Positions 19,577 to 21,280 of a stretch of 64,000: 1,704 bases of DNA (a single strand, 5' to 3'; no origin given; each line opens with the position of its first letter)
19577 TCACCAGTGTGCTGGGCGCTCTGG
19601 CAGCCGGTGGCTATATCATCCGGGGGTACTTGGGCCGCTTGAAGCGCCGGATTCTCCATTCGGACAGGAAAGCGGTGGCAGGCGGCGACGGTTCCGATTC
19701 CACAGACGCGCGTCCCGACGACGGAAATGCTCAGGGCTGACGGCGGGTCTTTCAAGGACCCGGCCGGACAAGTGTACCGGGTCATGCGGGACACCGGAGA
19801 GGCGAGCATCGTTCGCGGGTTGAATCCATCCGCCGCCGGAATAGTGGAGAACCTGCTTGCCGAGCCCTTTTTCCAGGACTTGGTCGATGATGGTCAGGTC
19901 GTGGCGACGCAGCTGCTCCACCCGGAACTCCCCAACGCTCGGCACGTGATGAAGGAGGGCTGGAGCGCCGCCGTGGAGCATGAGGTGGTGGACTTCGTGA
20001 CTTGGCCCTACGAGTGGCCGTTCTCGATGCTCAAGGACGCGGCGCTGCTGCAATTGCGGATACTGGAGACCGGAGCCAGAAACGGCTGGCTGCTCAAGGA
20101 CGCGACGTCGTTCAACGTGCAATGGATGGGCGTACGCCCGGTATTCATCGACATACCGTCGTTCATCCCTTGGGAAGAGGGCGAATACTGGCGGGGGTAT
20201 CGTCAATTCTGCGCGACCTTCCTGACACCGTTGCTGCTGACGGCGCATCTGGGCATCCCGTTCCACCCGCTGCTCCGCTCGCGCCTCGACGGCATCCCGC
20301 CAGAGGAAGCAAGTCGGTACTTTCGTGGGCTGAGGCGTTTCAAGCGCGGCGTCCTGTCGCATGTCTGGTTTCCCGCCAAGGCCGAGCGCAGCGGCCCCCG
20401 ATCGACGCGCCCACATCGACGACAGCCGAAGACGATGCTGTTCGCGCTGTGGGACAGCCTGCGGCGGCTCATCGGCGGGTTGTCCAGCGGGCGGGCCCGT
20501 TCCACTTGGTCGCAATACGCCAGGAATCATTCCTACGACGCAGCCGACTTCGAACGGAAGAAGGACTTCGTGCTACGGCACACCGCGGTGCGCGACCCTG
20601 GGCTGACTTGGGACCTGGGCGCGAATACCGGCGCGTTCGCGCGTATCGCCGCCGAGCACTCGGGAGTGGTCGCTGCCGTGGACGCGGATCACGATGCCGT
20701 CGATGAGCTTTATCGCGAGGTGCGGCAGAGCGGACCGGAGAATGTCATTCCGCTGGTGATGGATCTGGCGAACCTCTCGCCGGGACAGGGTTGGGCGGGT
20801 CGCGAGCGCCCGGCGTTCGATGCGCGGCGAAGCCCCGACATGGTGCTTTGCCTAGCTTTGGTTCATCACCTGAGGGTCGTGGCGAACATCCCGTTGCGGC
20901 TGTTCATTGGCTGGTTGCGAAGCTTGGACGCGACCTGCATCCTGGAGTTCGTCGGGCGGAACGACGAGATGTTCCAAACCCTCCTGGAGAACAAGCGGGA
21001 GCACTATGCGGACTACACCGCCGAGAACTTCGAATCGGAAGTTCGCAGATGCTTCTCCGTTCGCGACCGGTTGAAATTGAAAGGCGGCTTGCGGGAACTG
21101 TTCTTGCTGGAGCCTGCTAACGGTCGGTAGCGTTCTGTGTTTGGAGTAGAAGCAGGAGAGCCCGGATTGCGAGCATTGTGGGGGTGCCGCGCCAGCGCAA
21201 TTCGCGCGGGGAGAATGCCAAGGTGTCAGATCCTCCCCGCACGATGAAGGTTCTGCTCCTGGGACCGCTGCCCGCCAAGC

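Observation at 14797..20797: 3.0-kb direct tandem duplication of a [sulfatase-fold phosphotransferase / small TM protein / two-domain methyltransferase] module, with the first copy decaying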

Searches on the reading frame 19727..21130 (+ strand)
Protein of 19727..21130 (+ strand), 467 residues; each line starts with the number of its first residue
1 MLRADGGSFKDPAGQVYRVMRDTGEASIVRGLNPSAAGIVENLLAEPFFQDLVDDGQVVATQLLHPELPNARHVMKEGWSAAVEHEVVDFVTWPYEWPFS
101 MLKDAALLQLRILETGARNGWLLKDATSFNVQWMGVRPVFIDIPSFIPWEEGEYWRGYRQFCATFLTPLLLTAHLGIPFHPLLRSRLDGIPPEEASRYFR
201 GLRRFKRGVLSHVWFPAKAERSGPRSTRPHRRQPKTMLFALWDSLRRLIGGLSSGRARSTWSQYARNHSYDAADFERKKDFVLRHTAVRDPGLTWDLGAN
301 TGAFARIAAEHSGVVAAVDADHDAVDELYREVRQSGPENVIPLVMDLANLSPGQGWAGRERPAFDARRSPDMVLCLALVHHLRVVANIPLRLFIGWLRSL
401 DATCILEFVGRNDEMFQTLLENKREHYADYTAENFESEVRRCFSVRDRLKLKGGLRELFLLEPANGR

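Call 4: search_protein_families(library=pfam, proteins=[window:19727-21130:+], max_evalue=0.01)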
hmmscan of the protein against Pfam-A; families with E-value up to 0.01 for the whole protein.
window:19727-21130:+ (467 aa): 2 families
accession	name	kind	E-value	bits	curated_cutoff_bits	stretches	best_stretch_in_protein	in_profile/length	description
PF13649.12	Methyltransf_25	-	0.0017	19.4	27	1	296-352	3-60/97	Methyltransferase domain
PF08242.18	Methyltransf_12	-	0.002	19.3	30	1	296-385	2-81/98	Methyltransferase domain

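Call 8: find_encoding_contigs(protein=window:19727-21130:+, flank=10000, max_places=6)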
Protein window:19727-21130:+ (467 aa): no gene with exactly this product is on record in the collection.

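Call 9: search_protein_families(library=ncbifam, proteins=[window:19727-21130:+], max_evalue=0.01)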
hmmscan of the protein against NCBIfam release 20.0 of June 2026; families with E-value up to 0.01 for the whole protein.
window:19727-21130:+ (467 aa): 0 families

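Call 14: find_homologous_proteins(query=window:19727-21130:+, max_evalue=0.00001)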
Query window:19727-21130:+ (467 aa): 2750 proteins with E <= 0.00001 among 8000 candidates; the best 120 are listed.
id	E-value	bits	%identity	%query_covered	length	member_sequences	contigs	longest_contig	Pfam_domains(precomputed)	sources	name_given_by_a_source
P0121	1.5e-288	975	91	100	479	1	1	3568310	-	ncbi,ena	-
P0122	1.5e-281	952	88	100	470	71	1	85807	-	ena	-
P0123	3.6e-278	941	87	100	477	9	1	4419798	-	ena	-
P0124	1.8e-276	935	87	100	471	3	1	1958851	-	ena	-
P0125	1.3e-273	926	87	100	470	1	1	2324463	-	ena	-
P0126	3.8e-266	901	84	99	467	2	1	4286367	-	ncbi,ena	-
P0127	1.3e-256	870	81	99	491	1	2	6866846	-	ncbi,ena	-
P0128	8.0e-256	867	81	99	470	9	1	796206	-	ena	-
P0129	1.2e-252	857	79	99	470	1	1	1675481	-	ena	-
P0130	2.0e-251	853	80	99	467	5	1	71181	-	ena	-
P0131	7.8e-247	838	79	99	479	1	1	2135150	-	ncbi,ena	-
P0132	3.5e-244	829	78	99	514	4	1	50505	-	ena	-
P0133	1.1e-239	814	75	100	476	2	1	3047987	-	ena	-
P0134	3.6e-237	806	76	99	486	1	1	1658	-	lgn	-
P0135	2.0e-236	803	76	99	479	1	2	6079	-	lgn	-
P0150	3.1e-223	760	72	99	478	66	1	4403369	-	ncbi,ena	-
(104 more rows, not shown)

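Call 15: find_related_loci(query=window:19727-21130:+, collection=genome_contigs, flank=10000)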
Query window:19727-21130:+ (467 aa) in genome_contigs; peptide patterns used: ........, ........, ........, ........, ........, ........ (x = any residue, [..] = any of these).
473 stretches matched a pattern; 52 encode a relative of the query (tblastn E <= 1e-3); 49 distinct loci.
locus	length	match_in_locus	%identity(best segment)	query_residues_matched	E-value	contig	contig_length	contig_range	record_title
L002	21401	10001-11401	92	1-467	0e+0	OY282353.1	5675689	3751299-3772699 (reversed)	MAG: uncultured Gammaproteobacteria bacterium genome assembly, chromosome: 1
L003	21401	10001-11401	91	1-467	0e+0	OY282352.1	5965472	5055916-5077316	MAG: uncultured Latescibacteria bacterium genome assembly, chromosome: 1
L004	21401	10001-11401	93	1-467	0e+0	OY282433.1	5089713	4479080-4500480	MAG: uncultured Gammaproteobacteria bacterium genome assembly, chromosome: 1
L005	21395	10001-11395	91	2-466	0e+0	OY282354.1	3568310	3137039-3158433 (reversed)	MAG: uncultured Gammaproteobacteria bacterium isolate b1fdf0bb-5270-493a-8425-87954a876b58 genome assembly, chromosome:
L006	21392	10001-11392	94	1-464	0e+0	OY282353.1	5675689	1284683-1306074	MAG: uncultured Gammaproteobacteria bacterium genome assembly, chromosome: 1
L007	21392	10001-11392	87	1-465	0e+0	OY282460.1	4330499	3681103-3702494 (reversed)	MAG: uncultured Pseudomonadales bacterium genome assembly, chromosome: 1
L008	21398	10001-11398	80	1-464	0e+0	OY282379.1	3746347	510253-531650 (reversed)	MAG: uncultured Pseudomonadales bacterium genome assembly, chromosome: 1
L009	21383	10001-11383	81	4-463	0e+0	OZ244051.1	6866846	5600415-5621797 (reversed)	MAG: Vicinamibacterales bacterium isolate 8ba7f8d7-3fc5-437a-86da-c0f89745c60d genome assembly, chromosome: 1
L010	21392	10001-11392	81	3-466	0e+0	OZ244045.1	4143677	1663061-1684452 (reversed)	MAG: Gammaproteobacteria bacterium isolate c0228bcb-c4b8-462a-94e7-08031748cab8 genome assembly, chromosome: 1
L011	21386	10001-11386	81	5-466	0e+0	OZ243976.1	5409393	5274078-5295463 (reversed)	MAG: Gammaproteobacteria bacterium isolate 16632d52-ba02-4dd1-a452-c1d69d7653ac genome assembly, chromosome: 1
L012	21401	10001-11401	91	1-467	0e+0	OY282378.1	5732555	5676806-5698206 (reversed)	MAG: uncultured Gammaproteobacteria bacterium genome assembly, chromosome: 1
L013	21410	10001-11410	73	2-464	0e+0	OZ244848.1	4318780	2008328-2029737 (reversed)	MAG: Chloroflexota bacterium isolate 63517e8d-ff5b-49d2-9bcc-bc3416bcaf89 genome assembly, chromosome: 1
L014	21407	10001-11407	72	2-464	0e+0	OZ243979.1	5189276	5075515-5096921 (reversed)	MAG: uncultured Candidatus Binatia bacterium isolate 1ea5a42d-c5b0-4d9d-a207-f079449ea76f genome assembly, chromosome: 1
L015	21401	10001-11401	73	1-463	0e+0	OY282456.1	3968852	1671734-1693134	MAG: uncultured Dehalococcoidia bacterium genome assembly, chromosome: 1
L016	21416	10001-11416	72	1-464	0e+0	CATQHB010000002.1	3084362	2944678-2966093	MAG: uncultured Dehalococcoidia bacterium isolate 5e02e7df-9ff6-4248-8782-bae42c8afb25 genome assembly, contig: contig_2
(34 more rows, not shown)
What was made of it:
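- The window appears to come from a metagenome-assembled chromosome (relatives are all MAGs, call 15).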

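Call 19: search_solved_structures(query=window:19727-21130:+, max_evalue=10, show_alignments=2)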
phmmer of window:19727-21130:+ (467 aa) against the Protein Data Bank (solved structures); distinct sequences matched with E-value up to 10: 0.

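Call 31: search_protein_families(library=padloc, proteins=[window:19727-21130:+], max_evalue=0.1)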
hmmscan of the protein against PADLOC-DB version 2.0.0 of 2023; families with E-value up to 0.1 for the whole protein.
window:19727-21130:+ (467 aa): 1 family
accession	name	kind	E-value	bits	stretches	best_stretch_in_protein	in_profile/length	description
PDLC04134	mad2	-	6.2e-09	33.2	1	260-412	261-398/492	mads_2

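Call 32: predict_structure(alignment_id=A1)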
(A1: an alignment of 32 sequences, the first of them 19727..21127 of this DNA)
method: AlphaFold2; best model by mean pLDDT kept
length: 467 residues; sequences in the alignment: 32
mean_pLDDT: 76.3   pTM: 0.75
mean pLDDT of the five models: 76.3, 75.8, 71.6, 65.0, 61.7
residues with pLDDT >= 90: 112; 70-90: 224; 50-70: 80; < 50: 51
segments of 3 or more residues with pLDDT < 50: 185-190, 214-231, 256-260, 350-366
pLDDT, mean of each block of 10 residues (from residue 1): 57 78 77 91 94 93 90 88 83 75 92 90 84 86 84 66 79 70 49 60 56 43 36 64 81 57 57 90 94 81 86 85 80 85 69 40 52 84 75 85 91 80 75 91 95 92 75
secondary structure, 60 per line:
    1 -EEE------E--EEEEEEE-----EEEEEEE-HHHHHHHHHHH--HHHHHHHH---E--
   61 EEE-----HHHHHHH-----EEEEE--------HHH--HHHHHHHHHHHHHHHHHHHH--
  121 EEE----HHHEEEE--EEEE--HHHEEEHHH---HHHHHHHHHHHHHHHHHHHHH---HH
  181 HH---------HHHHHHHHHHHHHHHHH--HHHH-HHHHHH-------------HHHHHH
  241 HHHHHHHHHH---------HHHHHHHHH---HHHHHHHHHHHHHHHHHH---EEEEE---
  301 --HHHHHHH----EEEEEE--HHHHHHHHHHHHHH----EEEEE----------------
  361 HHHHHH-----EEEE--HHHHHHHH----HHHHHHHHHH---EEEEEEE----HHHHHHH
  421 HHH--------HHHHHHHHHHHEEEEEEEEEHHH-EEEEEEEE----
elements in order: E2-4 E14-20 E26-32 H34-44 H47-54 E61-63 H69-75 E81-85 H99-118 E121-123 E131-134 E137-140 E146-148 H155-175 H179-182 H192-208 H211-214 H216-221 H235-250 H260-268 H272-289 E293-297 H303-309 E314-319 H322-335 E340-344 H361-366 E372-375 H378-385 H390-399 E403-409 H414-423 H432-442 E443-451 E456-463

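Call 37: find_encoding_contigs(protein=P0127, flank=10000, max_places=2)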
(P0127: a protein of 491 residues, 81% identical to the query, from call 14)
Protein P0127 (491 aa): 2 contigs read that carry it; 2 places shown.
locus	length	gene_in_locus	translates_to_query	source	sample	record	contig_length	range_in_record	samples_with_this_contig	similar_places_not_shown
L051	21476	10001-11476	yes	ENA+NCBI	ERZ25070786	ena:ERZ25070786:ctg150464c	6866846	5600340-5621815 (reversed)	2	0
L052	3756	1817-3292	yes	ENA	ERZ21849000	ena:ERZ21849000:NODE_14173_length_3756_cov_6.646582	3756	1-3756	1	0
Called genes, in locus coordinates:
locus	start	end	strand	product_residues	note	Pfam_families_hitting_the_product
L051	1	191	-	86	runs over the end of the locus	-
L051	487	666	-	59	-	-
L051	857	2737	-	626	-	PF01011:PQQ, PF13360:PQQ_2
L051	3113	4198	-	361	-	PF04199:Cyclase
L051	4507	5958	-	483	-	-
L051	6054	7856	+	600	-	PF01011:PQQ, PF13360:PQQ_2, PF01011:PQQ, PF13360:PQQ_2, PF13570:Beta-prop_ACSF4 (weak)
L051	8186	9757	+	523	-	PF00884:Sulfatase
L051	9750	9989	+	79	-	-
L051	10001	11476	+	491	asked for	-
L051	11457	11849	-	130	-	PF13650:Asp_protease_2 (faint), PF13975:gag-asp_proteas (weak)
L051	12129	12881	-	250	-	PF04972:BON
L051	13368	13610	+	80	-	-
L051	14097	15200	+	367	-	PF07505:DUF5131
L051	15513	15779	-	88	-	PF00535:Glycos_transf_2 (weak)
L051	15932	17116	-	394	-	PF13191:AAA_16, PF13401:AAA_22 (weak)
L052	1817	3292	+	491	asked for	-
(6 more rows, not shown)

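Call 38: find_encoding_contigs(protein=P0150, flank=10000, max_places=2)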
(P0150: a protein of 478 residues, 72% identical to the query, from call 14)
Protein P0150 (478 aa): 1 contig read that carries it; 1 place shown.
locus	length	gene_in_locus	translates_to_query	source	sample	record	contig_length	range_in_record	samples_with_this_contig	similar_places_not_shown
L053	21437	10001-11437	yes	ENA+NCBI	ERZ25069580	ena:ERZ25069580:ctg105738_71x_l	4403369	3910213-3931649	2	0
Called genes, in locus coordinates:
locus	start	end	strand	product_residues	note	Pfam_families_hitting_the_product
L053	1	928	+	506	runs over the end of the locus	-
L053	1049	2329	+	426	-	PF00202:Aminotran_3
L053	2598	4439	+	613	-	PF00884:Sulfatase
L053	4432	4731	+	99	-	-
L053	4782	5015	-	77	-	-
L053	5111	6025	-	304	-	-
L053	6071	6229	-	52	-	-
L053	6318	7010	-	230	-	PF12762:DDE_Tnp_IS1595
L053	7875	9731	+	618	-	PF00884:Sulfatase (weak)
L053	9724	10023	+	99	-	-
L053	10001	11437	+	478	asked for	-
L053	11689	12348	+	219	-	PF01987:AIM24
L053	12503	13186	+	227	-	PF01987:AIM24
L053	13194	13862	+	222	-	PF01987:AIM24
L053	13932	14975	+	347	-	PF14870:PSII_BNR (faint), PF02012:BNR (faint), PF15902:Sortilin-Vps10 (faint)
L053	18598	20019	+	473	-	PF00884:Sulfatase, PF01663:Phosphodiest (weak), PF16347:SGSH_C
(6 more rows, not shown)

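Call 39: find_encoding_contigs(protein=P0126, flank=10000, max_places=2)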
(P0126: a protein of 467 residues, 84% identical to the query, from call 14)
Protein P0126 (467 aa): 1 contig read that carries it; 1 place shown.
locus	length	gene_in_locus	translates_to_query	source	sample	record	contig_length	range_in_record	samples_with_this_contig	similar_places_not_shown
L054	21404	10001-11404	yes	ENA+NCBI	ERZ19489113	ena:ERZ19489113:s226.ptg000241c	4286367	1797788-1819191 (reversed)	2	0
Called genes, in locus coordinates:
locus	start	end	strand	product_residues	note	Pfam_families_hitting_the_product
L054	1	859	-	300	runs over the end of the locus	PF00106:adh_short, PF08659:KR, PF13561:adh_short_C2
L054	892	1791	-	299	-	PF00106:adh_short, PF08659:KR, PF13561:adh_short_C2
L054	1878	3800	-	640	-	PF20030:bpMoxR, PF07726:AAA_3, PF07728:AAA_5, PF17868:AAA_lid_8 (weak), PF00092:VWA (faint), PF13768:VWA_3 (faint)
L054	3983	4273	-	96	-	-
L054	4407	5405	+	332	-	PF00389:2-Hacid_dh, PF02826:2-Hacid_dh_C, PF00670:AdoHcyase_NAD (faint), PF03446:NAD_binding_2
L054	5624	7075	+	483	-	PF13291:ACT_4, PF00390:malic, PF03949:Malic_M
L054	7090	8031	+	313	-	PF00056:Ldh_1_N, PF02866:Ldh_1_C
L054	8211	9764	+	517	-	PF00884:Sulfatase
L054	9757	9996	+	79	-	-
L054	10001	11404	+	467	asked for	-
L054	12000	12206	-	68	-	PF00582:Usp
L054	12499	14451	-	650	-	-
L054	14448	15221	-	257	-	PF07728:AAA_5, PF01078:Mg_chelatase (weak), PF08406:CbbQ_C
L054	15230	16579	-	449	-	PF00115:COX1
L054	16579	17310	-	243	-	PF02433:FixO (faint), PF00034:Cytochrom_C, PF13442:Cytochrome_CBB3 (weak)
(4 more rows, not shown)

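Call 48: search_solved_structures(query=A1, max_evalue=10, show_alignments=3)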
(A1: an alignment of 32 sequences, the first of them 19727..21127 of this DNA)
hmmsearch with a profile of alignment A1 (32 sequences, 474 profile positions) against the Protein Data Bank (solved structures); distinct sequences matched with E-value up to 10: 8.
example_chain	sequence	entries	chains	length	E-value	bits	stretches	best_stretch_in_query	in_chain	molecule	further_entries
5yac_A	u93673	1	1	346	0.012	17.6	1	296-355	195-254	tRNA (guanine(37)-N1)-methyltransferase Trm5b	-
2yx1_A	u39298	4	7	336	0.2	13.5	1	301-357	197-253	Hypothetical protein MJ0883 | Uncharacterized protein MJ0883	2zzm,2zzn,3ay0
7wzg_A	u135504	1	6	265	0.4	12.5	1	301-345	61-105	Cypemycin N-terminal methyltransferase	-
1f3l_A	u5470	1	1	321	0.51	12.2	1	281-338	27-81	PROTEIN ARGININE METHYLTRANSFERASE PRMT3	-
7mu5_A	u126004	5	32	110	0.91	11.4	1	362-400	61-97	dCTP pyrophosphatase 1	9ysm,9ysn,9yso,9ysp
2b3t_A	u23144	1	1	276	1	11.2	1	298-363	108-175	Protein methyltransferase hemK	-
1t43_A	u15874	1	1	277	1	11.2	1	298-363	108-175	Protein methyltransferase hemK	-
9om4_B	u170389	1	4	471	1.2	11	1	185-260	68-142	Prokaryotic argonaute MID-PIWI family protein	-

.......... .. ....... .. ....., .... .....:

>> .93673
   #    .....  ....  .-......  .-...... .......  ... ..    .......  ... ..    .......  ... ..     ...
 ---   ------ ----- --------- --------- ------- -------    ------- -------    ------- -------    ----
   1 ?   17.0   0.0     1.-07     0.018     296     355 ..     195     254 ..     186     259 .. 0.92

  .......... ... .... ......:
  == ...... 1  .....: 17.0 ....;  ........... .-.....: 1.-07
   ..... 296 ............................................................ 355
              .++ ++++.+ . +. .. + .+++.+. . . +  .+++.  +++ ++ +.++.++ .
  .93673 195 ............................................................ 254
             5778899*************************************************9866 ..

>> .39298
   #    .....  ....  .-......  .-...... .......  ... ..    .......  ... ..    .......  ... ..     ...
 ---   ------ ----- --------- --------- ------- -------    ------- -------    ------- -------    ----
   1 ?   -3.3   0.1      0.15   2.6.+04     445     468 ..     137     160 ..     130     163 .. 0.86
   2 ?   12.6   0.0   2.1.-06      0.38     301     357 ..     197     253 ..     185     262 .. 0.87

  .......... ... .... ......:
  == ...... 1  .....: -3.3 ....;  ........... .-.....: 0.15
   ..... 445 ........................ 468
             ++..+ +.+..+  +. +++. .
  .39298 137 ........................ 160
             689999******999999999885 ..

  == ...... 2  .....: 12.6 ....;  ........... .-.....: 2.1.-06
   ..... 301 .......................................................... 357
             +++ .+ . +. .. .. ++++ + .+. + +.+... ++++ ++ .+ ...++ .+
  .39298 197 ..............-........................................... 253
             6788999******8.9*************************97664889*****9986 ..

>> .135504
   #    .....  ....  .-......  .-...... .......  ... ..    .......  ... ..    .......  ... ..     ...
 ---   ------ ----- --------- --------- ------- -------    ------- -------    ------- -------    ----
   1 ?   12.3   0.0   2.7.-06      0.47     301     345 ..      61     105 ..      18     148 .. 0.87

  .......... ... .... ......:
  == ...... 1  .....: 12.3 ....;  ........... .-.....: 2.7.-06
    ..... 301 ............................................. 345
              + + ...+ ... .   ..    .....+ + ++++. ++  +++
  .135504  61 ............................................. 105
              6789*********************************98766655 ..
